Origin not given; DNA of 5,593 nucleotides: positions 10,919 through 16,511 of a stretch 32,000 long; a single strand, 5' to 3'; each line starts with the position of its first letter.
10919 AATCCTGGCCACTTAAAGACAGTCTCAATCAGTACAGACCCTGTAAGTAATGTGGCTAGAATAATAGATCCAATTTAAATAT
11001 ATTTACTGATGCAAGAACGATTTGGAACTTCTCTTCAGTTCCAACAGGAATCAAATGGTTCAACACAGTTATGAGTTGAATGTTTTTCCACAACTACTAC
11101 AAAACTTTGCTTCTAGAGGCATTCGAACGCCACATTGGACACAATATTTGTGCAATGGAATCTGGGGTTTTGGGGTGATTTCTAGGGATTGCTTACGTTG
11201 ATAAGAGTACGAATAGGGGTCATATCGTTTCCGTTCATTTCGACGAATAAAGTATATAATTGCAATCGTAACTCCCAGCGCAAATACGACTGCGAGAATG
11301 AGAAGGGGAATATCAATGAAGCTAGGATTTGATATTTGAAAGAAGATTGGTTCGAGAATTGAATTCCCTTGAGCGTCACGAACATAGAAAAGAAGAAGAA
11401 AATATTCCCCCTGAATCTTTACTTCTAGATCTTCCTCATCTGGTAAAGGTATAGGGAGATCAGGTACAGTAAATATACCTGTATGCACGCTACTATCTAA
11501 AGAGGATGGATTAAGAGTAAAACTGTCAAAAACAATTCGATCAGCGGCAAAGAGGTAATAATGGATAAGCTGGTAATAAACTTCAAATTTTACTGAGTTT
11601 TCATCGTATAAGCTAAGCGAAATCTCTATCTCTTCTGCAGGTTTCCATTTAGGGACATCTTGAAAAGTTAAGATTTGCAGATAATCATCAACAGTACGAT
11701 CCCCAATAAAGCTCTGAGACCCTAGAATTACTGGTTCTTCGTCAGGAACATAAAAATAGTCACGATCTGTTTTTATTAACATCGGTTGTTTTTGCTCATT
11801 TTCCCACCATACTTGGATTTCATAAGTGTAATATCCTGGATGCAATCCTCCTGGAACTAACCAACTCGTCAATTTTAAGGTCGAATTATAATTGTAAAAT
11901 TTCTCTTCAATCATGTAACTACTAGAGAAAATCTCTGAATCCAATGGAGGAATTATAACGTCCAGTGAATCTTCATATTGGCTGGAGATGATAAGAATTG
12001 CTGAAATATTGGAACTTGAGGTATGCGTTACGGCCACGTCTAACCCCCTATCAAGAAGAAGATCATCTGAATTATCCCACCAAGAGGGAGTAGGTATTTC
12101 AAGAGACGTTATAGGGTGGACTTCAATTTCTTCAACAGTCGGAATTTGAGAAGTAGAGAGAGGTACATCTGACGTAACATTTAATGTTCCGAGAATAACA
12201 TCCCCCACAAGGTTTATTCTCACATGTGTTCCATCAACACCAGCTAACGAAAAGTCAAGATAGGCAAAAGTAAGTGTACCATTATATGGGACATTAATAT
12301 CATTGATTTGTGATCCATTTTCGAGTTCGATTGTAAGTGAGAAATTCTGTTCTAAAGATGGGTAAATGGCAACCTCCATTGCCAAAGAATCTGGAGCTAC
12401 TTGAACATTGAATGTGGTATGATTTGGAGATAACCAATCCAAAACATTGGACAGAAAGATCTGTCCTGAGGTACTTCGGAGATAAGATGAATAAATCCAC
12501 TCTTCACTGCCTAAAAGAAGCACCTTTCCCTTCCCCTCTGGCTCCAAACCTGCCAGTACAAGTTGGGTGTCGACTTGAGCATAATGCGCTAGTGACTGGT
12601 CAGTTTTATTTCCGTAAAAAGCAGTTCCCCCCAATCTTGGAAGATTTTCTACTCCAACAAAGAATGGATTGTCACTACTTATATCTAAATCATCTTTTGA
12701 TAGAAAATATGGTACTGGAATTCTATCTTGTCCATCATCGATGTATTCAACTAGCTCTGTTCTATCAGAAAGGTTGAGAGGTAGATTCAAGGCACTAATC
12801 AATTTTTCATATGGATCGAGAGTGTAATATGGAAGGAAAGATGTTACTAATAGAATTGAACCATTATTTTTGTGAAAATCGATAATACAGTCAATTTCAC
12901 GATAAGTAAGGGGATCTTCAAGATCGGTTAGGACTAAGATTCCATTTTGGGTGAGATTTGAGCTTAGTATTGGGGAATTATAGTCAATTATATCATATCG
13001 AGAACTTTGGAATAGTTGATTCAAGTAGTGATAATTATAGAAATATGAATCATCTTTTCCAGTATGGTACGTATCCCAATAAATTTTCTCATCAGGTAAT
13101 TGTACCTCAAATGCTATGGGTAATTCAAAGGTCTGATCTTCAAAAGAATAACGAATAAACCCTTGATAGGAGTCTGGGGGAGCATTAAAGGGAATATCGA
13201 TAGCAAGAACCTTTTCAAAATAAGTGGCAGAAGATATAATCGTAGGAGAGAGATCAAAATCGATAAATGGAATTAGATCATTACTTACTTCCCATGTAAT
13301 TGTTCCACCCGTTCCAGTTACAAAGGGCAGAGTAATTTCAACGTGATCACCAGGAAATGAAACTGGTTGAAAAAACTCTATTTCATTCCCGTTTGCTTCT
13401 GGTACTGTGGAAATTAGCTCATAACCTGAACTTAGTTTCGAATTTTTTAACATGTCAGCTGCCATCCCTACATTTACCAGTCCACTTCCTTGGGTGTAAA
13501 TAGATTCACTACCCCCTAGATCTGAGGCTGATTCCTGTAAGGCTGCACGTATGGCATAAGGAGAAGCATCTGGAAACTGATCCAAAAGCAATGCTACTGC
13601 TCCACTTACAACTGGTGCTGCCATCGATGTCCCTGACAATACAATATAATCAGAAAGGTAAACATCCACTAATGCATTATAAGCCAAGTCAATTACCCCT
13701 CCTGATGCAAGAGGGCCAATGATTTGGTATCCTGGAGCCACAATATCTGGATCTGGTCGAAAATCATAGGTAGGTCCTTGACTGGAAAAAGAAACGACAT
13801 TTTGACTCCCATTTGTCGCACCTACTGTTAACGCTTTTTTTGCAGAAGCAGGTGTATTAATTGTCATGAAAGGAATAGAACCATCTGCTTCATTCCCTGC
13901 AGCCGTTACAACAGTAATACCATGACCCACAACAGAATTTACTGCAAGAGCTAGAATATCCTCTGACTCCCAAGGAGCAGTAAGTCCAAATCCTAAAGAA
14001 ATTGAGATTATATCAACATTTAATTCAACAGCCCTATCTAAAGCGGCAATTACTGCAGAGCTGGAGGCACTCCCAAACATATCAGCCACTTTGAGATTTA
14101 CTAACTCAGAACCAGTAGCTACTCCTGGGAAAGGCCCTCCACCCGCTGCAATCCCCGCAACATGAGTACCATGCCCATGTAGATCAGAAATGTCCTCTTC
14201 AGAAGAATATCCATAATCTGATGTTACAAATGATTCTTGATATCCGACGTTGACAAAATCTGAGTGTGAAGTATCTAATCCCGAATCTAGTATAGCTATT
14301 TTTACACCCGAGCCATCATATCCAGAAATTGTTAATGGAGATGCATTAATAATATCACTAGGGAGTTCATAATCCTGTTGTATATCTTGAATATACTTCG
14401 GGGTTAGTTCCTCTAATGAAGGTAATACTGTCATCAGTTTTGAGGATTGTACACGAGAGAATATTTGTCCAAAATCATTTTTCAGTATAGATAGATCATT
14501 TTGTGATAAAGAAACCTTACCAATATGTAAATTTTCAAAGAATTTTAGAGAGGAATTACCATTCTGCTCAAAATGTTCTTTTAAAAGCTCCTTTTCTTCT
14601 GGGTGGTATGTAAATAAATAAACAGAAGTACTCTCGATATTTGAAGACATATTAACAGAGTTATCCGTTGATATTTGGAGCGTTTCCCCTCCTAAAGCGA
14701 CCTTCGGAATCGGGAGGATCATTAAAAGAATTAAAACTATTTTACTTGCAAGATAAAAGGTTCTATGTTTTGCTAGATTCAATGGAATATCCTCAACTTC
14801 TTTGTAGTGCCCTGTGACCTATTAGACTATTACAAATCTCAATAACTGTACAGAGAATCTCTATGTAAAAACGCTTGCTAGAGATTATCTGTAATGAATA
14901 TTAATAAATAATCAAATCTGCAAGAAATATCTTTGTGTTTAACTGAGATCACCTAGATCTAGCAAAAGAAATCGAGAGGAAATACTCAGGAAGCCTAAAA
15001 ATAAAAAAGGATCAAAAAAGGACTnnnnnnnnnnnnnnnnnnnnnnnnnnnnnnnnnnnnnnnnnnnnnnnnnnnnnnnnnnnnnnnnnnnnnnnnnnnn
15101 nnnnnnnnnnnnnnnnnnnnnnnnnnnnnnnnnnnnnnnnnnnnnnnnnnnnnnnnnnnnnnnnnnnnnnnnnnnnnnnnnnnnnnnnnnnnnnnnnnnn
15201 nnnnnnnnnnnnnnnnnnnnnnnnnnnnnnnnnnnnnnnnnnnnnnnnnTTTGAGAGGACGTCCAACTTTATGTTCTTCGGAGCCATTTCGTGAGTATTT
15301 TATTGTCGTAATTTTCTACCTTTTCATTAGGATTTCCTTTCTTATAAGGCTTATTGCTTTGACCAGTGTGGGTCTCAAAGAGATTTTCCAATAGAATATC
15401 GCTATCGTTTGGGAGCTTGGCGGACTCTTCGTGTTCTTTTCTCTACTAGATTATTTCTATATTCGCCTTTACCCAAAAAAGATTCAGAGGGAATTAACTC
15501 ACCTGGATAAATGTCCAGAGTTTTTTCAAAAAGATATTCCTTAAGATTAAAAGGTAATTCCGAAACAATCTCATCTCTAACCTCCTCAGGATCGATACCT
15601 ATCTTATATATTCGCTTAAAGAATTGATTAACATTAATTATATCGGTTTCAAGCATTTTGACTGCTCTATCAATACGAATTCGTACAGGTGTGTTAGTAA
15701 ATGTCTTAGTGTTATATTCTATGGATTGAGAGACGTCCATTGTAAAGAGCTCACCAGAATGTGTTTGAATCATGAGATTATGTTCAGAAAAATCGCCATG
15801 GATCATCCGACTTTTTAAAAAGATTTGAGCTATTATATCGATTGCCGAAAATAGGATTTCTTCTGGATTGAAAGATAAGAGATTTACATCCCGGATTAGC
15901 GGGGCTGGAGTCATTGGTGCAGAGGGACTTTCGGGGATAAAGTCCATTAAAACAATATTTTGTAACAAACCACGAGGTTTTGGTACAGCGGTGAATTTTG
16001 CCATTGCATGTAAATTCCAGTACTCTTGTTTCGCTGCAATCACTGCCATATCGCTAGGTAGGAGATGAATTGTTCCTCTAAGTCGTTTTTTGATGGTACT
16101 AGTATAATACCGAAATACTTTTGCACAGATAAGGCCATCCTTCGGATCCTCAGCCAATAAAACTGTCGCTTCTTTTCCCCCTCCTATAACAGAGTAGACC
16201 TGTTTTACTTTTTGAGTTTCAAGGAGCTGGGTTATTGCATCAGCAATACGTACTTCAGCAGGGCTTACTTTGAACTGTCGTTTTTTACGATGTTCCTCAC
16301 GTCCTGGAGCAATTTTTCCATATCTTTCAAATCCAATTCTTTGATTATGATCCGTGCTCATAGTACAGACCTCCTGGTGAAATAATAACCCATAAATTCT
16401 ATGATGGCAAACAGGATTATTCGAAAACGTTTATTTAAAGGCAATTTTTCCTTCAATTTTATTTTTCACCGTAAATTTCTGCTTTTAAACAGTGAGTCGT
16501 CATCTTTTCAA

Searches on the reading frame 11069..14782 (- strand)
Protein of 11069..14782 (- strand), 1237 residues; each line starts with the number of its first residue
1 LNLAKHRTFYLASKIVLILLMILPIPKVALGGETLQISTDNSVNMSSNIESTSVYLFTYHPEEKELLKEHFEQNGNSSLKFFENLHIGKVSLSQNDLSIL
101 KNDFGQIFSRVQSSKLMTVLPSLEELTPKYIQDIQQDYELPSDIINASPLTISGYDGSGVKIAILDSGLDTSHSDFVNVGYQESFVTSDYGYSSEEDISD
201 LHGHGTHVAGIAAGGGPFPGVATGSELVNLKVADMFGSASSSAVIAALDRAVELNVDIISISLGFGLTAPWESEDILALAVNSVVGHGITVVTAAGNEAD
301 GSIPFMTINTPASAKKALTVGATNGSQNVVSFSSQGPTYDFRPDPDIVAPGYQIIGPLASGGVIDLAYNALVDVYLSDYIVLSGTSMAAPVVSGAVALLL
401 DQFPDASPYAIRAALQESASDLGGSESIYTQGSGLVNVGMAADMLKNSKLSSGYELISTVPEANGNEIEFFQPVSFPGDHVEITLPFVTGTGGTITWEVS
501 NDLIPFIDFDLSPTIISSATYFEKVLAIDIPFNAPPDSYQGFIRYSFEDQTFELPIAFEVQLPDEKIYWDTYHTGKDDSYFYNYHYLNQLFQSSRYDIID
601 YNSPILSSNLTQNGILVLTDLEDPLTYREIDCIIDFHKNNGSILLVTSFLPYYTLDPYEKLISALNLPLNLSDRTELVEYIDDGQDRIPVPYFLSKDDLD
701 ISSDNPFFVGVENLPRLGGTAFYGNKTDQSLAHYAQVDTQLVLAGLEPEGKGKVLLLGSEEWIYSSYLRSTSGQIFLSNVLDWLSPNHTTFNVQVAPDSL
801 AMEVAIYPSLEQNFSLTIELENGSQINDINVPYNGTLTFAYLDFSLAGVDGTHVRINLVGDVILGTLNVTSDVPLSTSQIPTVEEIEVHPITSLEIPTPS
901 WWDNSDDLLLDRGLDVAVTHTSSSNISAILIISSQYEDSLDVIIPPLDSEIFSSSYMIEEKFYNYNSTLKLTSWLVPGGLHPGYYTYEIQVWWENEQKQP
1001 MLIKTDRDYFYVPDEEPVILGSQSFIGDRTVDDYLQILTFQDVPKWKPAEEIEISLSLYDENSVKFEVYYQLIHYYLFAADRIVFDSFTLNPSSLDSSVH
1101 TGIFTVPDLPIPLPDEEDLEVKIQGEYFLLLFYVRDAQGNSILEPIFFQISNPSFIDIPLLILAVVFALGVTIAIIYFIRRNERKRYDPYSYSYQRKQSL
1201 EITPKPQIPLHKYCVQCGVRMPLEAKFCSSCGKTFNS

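Call 3: search_protein_families(library=pfam, proteins=[window:11069-14782:-], max_evalue=0.01)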
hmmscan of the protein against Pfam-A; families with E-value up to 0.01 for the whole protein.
window:11069-14782:- (1237 aa): 3 families
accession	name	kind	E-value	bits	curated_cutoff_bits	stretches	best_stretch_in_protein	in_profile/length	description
PF00082.27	Peptidase_S8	-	7.2e-55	186.8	21.8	1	157-434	1-288/288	Subtilase family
PF13240.11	Zn_Ribbon_1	-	6.4e-05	23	25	1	1213-1233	1-21/23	zinc-ribbon domain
PF12773.13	DZR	-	0.0019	18.8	27.3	1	1210-1232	22-45/45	Double zinc ribbon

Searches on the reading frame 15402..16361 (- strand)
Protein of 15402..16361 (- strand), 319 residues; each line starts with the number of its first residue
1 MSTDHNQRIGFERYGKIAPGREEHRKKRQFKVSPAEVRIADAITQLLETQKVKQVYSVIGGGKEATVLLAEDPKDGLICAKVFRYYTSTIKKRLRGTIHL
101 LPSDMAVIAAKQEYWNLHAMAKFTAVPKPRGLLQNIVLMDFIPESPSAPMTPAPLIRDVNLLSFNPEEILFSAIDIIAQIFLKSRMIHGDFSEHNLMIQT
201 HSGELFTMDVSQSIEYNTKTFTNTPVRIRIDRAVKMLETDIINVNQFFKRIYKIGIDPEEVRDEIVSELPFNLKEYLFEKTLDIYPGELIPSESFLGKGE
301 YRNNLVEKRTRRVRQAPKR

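Call 92: search_protein_families(library=pfam, proteins=[window:15402-16361:-], max_evalue=0.0001)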
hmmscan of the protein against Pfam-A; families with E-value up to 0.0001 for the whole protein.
window:15402-16361:- (319 aa): 1 family
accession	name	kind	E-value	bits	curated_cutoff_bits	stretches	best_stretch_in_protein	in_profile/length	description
PF01163.29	RIO1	-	5.7e-23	81.9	22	1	90-253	32-179/187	RIO domain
